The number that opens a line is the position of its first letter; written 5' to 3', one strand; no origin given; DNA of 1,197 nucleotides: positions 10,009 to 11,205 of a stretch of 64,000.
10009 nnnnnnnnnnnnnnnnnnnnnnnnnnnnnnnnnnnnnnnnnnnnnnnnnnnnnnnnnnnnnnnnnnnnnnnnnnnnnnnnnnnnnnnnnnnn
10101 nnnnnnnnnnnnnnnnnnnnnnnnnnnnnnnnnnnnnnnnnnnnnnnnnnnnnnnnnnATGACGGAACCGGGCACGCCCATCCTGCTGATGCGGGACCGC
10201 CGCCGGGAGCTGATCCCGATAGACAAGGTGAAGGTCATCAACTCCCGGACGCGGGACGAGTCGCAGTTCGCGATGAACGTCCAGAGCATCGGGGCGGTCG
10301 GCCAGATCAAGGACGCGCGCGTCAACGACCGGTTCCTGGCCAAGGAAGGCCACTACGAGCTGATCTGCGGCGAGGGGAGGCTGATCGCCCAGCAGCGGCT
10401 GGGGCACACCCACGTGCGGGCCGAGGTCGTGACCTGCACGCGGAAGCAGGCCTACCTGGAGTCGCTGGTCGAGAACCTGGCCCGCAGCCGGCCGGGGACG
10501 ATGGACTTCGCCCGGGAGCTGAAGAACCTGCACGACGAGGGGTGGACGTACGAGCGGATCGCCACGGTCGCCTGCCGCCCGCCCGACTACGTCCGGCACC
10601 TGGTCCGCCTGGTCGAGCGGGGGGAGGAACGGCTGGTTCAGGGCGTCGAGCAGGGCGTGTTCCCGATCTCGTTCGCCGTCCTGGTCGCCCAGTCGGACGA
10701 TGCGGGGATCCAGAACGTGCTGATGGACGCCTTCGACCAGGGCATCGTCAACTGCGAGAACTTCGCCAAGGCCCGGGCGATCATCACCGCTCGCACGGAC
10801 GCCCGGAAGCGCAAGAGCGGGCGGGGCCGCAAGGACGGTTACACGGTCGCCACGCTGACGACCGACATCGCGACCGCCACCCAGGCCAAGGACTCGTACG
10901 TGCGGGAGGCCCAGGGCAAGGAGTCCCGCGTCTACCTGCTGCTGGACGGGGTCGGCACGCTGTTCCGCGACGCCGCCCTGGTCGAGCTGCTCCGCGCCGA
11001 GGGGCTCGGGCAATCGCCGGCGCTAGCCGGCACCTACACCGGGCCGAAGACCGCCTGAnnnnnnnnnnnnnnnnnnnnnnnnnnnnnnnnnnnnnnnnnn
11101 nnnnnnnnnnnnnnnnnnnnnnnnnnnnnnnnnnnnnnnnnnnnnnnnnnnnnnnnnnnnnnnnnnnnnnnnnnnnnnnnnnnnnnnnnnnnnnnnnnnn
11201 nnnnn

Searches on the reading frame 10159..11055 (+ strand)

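Call 40: search_protein_families(library=pfam, proteins=[window:10159-11055:+], max_evalue=0.001)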
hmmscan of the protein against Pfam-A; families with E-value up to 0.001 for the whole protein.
window:10159-11055:+ (299 aa): 2 families
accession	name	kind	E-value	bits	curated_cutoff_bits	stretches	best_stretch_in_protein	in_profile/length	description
PF07506.17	RepB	-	0.00013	22.5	30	1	111-260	4-152/185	RepB plasmid partitioning protein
PF02195.25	ParB_N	-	0.00097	19.6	26.3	0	33-107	23-94/95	ParB N-terminal domain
